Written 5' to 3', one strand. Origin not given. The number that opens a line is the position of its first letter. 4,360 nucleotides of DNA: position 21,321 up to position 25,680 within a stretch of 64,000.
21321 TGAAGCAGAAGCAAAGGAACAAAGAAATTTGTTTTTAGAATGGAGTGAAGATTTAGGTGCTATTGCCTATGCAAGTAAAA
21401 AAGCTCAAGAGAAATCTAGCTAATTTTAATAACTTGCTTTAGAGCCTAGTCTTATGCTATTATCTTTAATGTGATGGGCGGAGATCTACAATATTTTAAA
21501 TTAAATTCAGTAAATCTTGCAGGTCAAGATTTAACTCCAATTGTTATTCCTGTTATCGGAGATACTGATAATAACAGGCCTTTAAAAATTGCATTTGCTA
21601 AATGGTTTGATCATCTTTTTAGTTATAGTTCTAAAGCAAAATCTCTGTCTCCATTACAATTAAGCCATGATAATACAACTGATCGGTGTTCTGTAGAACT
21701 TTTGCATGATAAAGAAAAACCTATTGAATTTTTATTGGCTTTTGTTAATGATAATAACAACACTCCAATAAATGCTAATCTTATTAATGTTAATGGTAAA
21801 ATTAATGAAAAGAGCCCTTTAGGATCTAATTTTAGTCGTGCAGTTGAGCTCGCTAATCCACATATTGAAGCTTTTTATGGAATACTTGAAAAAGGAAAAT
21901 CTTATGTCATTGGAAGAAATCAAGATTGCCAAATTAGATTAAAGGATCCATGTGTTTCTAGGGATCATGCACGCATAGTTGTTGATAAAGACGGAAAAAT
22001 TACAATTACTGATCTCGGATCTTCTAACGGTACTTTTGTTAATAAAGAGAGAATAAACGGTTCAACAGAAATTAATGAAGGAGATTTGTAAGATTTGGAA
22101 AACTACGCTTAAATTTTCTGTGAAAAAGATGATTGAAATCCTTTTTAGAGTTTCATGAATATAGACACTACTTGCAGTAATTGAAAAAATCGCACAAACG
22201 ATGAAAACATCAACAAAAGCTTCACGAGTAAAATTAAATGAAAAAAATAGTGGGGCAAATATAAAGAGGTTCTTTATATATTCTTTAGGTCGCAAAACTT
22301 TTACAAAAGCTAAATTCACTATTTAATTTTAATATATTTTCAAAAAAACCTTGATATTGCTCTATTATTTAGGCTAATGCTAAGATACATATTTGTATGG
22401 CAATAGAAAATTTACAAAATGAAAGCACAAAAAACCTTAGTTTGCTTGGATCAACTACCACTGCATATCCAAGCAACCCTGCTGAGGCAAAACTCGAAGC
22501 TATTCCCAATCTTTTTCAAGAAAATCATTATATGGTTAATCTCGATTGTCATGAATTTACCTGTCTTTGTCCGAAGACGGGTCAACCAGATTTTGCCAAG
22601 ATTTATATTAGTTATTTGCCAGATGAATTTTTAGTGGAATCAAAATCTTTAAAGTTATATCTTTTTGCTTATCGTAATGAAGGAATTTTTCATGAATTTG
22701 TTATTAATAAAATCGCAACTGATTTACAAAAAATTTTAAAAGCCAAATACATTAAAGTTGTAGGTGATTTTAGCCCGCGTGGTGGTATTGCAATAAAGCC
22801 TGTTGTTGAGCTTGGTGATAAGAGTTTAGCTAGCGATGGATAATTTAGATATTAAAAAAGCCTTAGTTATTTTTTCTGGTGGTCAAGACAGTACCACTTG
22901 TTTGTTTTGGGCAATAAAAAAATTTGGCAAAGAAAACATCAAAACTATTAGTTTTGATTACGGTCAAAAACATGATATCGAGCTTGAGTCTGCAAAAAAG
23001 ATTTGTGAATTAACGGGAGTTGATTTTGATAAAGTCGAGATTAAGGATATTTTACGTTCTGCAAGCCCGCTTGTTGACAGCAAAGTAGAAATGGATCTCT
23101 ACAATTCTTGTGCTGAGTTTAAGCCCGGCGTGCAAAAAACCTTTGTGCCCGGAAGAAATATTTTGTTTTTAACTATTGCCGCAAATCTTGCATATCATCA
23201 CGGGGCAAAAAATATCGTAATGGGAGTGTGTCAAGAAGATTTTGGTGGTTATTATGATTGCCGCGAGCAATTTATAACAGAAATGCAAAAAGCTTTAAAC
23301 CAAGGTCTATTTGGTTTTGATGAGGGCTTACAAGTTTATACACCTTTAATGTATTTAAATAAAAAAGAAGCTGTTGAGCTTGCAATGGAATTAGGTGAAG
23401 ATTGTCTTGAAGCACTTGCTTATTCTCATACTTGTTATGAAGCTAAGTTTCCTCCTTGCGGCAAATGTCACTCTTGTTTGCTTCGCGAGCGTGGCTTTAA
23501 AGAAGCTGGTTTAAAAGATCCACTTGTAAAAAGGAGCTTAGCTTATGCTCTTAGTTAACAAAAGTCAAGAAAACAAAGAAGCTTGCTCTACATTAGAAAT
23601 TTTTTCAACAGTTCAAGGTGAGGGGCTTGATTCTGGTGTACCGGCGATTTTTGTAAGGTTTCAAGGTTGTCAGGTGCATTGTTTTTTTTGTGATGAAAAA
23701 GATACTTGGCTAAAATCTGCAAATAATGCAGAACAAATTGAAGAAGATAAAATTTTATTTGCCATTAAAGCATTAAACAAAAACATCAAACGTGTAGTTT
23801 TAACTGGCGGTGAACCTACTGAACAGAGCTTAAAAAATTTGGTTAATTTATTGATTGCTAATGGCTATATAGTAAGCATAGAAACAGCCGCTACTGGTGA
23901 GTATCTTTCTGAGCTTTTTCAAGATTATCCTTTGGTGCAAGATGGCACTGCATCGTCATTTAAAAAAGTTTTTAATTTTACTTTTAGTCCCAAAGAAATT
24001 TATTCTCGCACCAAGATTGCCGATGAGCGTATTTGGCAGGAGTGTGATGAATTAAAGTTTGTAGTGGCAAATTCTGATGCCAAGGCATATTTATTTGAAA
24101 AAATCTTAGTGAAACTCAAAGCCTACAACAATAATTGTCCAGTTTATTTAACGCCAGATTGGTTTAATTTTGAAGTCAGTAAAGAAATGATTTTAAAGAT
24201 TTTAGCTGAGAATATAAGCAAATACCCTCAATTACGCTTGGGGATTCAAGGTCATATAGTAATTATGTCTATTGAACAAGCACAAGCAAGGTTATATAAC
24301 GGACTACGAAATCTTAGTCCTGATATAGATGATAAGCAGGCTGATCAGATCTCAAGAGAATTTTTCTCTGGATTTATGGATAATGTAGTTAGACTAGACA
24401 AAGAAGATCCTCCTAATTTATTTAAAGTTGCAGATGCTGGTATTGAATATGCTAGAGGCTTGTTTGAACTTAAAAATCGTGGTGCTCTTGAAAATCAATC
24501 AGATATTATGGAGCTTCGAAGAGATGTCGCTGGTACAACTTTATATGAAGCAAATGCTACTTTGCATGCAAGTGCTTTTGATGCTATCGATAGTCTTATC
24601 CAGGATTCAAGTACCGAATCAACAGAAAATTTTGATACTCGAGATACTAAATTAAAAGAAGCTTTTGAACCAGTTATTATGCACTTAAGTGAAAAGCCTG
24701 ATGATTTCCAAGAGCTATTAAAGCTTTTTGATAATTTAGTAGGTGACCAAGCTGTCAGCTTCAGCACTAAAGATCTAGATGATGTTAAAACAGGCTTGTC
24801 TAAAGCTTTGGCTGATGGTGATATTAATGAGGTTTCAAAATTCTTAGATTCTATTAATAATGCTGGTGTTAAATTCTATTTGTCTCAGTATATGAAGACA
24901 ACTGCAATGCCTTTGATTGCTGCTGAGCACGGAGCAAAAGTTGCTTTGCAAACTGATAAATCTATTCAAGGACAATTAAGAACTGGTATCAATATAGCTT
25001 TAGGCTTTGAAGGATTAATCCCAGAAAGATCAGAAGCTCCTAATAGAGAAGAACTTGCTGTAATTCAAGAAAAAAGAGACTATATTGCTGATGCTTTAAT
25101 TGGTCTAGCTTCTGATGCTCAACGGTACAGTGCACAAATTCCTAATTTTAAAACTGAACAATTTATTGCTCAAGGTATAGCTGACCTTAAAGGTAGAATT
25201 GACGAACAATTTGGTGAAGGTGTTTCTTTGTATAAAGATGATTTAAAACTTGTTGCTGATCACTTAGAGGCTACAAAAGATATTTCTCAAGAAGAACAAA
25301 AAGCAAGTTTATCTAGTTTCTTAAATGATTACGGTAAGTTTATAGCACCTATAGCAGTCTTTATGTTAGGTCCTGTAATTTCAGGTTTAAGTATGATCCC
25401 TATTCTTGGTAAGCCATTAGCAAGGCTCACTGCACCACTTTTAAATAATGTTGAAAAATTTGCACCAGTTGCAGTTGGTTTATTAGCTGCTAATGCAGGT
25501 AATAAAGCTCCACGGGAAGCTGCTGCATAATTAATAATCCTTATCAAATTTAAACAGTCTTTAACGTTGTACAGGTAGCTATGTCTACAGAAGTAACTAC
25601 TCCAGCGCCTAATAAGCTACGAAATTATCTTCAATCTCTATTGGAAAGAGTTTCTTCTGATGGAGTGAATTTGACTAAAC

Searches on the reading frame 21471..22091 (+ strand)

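Call 22: search_protein_families(library=pfam, proteins=[window:21471-22091:+], max_evalue=0.001)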
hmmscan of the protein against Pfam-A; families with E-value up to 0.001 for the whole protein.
window:21471-22091:+ (206 aa): 2 families
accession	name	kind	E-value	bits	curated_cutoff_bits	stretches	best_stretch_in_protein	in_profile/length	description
PF00498.31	FHA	-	3e-20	72.9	20.7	1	145-205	1-62/67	FHA domain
PF16697.10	Yop-YscD_cpl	-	1.6e-12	48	33.2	1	141-204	15-78/94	Inner membrane component of T3SS, cytoplasmic domain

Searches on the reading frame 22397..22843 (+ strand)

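Call 22: search_protein_families(library=pfam, proteins=[window:22397-22843:+], max_evalue=0.001)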
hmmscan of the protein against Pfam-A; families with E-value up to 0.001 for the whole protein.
window:22397-22843:+ (148 aa): 2 families
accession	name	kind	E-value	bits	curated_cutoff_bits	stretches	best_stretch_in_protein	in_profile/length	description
PF14489.11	QueF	-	1.1e-30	106.1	27.3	1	64-141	1-78/81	QueF-like protein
PF14819.11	QueF_N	-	0.00028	21.7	25.6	1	60-117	47-106/111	Nitrile reductase, 7-cyano-7-deazaguanine-reductase N-term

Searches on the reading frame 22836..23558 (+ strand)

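Call 22: search_protein_families(library=pfam, proteins=[window:22836-23558:+], max_evalue=0.001)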
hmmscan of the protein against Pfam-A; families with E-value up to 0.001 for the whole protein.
window:22836-23558:+ (240 aa): 2 families
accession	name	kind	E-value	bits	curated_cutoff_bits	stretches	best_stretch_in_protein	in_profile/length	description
PF06508.19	QueC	-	1.2e-63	214.8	22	1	8-224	1-209/210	Queuosine biosynthesis protein QueC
PF02540.23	NAD_synthase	-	4.4e-08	33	21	1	6-93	18-106/242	NAD synthase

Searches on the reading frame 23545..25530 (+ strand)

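Call 22: search_protein_families(library=pfam, proteins=[window:23545-25530:+], max_evalue=0.001)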
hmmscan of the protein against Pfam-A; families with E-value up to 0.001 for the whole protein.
window:23545-25530:+ (661 aa): 2 families
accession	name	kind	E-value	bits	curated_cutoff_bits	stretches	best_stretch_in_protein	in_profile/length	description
PF13353.11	Fer4_12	-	5.6e-07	30.4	22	1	23-103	1-74/137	4Fe-4S single cluster domain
PF04055.27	Radical_SAM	-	7.9e-07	29.8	29.5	1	39-117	4-87/166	Radical SAM superfamily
